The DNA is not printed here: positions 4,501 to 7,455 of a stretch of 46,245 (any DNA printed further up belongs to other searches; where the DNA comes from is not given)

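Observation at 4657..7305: MurJ flippase fused to CsaB pyruvyltransferase in one polypeptide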

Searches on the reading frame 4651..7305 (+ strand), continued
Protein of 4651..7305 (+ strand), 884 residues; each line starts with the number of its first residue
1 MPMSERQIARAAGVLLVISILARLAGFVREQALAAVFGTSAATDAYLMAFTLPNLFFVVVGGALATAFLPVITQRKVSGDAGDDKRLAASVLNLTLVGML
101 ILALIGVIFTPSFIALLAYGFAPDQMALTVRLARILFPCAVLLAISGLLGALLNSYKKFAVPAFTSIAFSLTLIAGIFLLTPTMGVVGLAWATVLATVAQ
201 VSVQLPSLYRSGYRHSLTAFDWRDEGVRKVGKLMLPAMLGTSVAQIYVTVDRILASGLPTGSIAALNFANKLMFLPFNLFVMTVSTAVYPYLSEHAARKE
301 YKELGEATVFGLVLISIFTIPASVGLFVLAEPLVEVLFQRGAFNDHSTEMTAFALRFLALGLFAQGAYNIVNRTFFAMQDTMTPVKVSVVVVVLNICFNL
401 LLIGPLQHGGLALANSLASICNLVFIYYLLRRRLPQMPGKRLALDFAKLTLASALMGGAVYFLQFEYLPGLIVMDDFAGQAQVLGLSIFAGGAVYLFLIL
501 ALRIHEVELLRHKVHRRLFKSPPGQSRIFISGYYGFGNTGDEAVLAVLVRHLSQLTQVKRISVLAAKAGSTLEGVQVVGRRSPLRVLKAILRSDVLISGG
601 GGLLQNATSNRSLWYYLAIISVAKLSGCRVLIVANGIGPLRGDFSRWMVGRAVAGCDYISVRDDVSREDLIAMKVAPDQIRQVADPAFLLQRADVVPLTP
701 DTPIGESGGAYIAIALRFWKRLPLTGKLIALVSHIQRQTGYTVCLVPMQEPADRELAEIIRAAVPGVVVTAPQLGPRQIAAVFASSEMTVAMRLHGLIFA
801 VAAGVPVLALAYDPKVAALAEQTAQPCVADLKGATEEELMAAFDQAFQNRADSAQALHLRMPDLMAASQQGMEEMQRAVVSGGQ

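Call 35: search_protein_families(library=pfam, proteins=[P0122, P0131, P0151, P0186, P0175, P0219, P0252, P0043, P0045, P0047], max_evalue=0.0001)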
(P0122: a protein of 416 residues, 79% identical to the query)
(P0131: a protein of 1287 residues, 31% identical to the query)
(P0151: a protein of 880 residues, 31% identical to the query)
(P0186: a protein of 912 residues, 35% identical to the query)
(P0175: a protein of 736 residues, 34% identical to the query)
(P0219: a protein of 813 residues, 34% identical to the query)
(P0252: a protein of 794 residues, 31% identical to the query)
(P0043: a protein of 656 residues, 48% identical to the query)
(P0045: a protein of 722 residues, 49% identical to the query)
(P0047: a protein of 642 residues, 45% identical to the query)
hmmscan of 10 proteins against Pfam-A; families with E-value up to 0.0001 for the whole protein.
P0122 (416 aa): 1 family
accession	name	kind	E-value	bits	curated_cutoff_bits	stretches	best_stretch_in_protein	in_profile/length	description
PF04230.19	PS_pyruv_trans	-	1.2e-34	121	25.3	1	41-316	1-280/280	Polysaccharide pyruvyl transferase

P0131 (1287 aa): 7 families
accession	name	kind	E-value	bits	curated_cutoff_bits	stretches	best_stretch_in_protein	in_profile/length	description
PF03023.19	MurJ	-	2.9e-70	237.6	27.4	1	42-476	1-432/451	Lipid II flippase MurJ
PF04230.19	PS_pyruv_trans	-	7.1e-38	131.5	25.3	1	932-1214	1-280/280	Polysaccharide pyruvyl transferase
PF13439.12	Glyco_transf_4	-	9.1e-28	97.8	28.5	1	553-703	1-168/170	Glycosyltransferase Family 4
PF13579.12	Glyco_trans_4_4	-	1.1e-12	49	29.7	1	554-699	1-157/158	Glycosyl transferase 4-like domain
PF13477.12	Glyco_trans_4_2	-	1.7e-12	48.1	23.4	1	555-661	8-115/139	Glycosyl transferase 4-like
PF00534.26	Glycos_transf_1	-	2.8e-09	37.2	26.4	1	725-881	15-160/172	Glycosyl transferases group 1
PF13692.12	Glyco_trans_1_4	-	3.4e-08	34.3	27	1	728-844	4-128/142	Glycosyl transferases group 1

P0151 (880 aa): 4 families
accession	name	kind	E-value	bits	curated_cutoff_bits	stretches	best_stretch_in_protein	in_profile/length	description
PF03023.19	MurJ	-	4.7e-73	246.8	27.4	1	410-851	1-445/451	Lipid II flippase MurJ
PF04230.19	PS_pyruv_trans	-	4.9e-54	184.6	25.3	1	13-295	1-280/280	Polysaccharide pyruvyl transferase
PF01554.23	MatE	-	4.4e-09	36.7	24.9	1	609-774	1-160/161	MatE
PF01943.22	Polysacc_synt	-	2.8e-05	24.1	28.2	1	395-669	11-273/274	Polysaccharide biosynthesis protein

P0186 (912 aa): 8 families
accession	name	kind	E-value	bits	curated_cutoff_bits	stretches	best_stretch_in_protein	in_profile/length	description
PF03023.19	MurJ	-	2.1e-94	317.1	27.4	1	29-464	1-439/451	Lipid II flippase MurJ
PF00534.26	Glycos_transf_1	-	4.4e-16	59.3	26.4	1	716-880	4-171/172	Glycosyl transferases group 1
PF01554.23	MatE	-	6e-14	52.5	24.9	2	230-395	1-161/161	MatE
PF13692.12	Glyco_trans_1_4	-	1.7e-12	48.2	27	1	728-866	2-141/142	Glycosyl transferases group 1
PF13439.12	Glyco_transf_4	-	1.3e-10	42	28.5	1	544-703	8-163/170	Glycosyltransferase Family 4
PF13440.11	Polysacc_synt_3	-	2.3e-09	37.3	23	1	68-332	33-284/293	Polysaccharide biosynthesis protein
PF13477.12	Glyco_trans_4_2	-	1.3e-08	35.5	23.4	1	546-672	15-130/139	Glycosyl transferase 4-like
PF13579.12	Glyco_trans_4_4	-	8e-06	26.7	29.7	1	543-686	6-140/158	Glycosyl transferase 4-like domain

P0175 (736 aa): 2 families
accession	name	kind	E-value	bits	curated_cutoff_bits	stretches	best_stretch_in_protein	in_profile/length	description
PF03023.19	MurJ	-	8.1e-99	331.7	27.4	1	42-473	3-437/451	Lipid II flippase MurJ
PF01554.23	MatE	-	1.2e-12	48.2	24.9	2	241-405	1-160/161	MatE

P0219 (813 aa): 5 families
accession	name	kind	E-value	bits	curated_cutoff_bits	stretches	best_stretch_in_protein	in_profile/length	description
PF03023.19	MurJ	-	4.3e-91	306.2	27.4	1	59-497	1-438/451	Lipid II flippase MurJ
PF13472.12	Lipase_GDSL_2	-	1.9e-22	81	32.9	1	578-793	1-177/178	GDSL-like Lipase/Acylhydrolase family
PF00657.28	Lipase_GDSL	-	3.3e-13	50.7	23.6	1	576-799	1-208/208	GDSL-like Lipase/Acylhydrolase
PF13440.11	Polysacc_synt_3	-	1.3e-09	38.2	23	1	138-366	67-284/293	Polysaccharide biosynthesis protein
PF01554.23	MatE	-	2.9e-07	30.8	24.9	1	277-429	14-161/161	MatE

P0252 (794 aa): 5 families
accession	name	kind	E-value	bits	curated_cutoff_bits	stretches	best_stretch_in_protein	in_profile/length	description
PF03023.19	MurJ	-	2.4e-93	313.7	27.4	1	32-463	1-436/451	Lipid II flippase MurJ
PF00535.33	Glycos_transf_2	-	4.3e-26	92.3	23.3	1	522-646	1-121/168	Glycosyl transferase family 2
PF13641.12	Glyco_tranf_2_3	-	7.7e-10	39.6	27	1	520-634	2-117/230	Glycosyltransferase like family 2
PF01554.23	MatE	-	4.9e-08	33.3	24.9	1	232-396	1-160/161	MatE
PF10111.15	Glyco_tranf_2_2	-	3.3e-07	30.5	27.3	1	522-628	1-106/276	Glycosyltransferase like family 2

P0043 (656 aa): 2 families
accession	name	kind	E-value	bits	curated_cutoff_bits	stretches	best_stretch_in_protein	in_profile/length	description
PF03023.19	MurJ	-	4.8e-99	332.4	27.4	1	101-546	1-443/451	Lipid II flippase MurJ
PF01554.23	MatE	-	3.2e-12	46.9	24.9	1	310-474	1-160/161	MatE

P0045 (722 aa): 3 families
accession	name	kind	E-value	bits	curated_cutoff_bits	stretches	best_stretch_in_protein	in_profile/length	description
PF03023.19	MurJ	-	7e-96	322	27.4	2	231-618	51-442/451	Lipid II flippase MurJ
PF01554.23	MatE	-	2.1e-11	44.2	24.9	1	383-546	1-159/161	MatE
PF13440.11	Polysacc_synt_3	-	4.8e-10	39.6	23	1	244-485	54-284/293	Polysaccharide biosynthesis protein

P0047 (642 aa): 3 families
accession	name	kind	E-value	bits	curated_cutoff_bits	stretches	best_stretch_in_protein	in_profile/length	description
PF03023.19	MurJ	-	1.7e-94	317.4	27.4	1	46-503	1-433/451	Lipid II flippase MurJ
PF01554.23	MatE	-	5.2e-13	49.4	24.9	1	276-439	1-159/161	MatE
PF13440.11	Polysacc_synt_3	-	6.5e-08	32.6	23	1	207-378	121-284/293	Polysaccharide biosynthesis protein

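Call 37: find_encoding_contigs(protein=P0122, flank=8000, max_places=6)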
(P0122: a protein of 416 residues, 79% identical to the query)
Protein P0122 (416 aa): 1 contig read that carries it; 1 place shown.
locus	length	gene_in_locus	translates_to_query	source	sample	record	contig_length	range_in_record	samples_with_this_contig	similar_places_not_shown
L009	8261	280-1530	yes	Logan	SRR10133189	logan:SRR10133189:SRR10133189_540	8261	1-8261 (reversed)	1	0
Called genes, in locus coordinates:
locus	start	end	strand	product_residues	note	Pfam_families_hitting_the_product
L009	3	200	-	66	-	?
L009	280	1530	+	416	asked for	PF04230:PS_pyruv_trans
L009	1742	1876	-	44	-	-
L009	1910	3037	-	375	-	PF13524:Glyco_trans_1_2 (faint), PF13692:Glyco_trans_1_4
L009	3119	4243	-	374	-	PF13439:Glyco_transf_4, PF13579:Glyco_trans_4_4, PF20706:GT4-conflict (weak), PF00534:Glycos_transf_1, PF13692:Glyco_trans_1_4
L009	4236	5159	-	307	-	PF04932:Wzy_C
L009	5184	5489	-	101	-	-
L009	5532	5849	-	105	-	-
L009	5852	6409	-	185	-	PF14221:DUF4330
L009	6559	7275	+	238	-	PF00440:TetR_N, PF14246:TetR_C_7 (weak)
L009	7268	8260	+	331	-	?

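Call 38: find_encoding_contigs(protein=P0151, flank=8000, max_places=4)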
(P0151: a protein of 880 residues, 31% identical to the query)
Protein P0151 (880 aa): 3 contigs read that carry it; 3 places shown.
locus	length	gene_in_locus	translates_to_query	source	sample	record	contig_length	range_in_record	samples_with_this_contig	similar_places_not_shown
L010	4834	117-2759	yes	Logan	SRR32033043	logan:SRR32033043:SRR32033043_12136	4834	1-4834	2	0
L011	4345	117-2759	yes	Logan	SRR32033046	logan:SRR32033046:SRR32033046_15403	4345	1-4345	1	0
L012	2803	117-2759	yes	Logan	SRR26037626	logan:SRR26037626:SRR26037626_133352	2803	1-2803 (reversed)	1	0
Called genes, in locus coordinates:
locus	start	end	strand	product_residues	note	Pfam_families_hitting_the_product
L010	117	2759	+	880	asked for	PF04230:PS_pyruv_trans, PF03023:MurJ, PF01554:MatE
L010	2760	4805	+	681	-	PF18949:DUF5693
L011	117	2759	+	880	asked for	PF04230:PS_pyruv_trans, PF03023:MurJ, PF01554:MatE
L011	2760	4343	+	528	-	?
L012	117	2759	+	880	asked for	PF04230:PS_pyruv_trans, PF03023:MurJ, PF01554:MatE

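Call 39: find_encoding_contigs(protein=P0131, flank=8000, max_places=4)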
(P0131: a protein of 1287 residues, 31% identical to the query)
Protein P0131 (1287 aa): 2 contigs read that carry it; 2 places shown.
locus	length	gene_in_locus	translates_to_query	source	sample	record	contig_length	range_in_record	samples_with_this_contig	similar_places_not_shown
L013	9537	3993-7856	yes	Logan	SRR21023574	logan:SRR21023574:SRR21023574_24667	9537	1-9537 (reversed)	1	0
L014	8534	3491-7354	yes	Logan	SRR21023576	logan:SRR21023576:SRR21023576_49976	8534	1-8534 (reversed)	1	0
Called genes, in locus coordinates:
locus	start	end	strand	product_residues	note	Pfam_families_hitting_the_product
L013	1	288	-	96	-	?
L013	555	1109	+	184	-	-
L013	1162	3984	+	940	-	PF09992:NAGPA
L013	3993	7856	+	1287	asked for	PF03023:MurJ, PF13439:Glyco_transf_4, PF13477:Glyco_trans_4_2, PF13579:Glyco_trans_4_4, PF00534:Glycos_transf_1, PF13692:Glyco_trans_1_4, PF04230:PS_pyruv_trans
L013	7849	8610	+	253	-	PF03808:Glyco_tran_WecG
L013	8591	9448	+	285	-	PF02588:YitT_membrane, PF10035:DUF2179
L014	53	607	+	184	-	-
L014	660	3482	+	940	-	PF09992:NAGPA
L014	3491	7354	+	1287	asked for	PF03023:MurJ, PF13439:Glyco_transf_4, PF13477:Glyco_trans_4_2, PF13579:Glyco_trans_4_4, PF00534:Glycos_transf_1, PF13692:Glyco_trans_1_4, PF04230:PS_pyruv_trans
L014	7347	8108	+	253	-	PF03808:Glyco_tran_WecG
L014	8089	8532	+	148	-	?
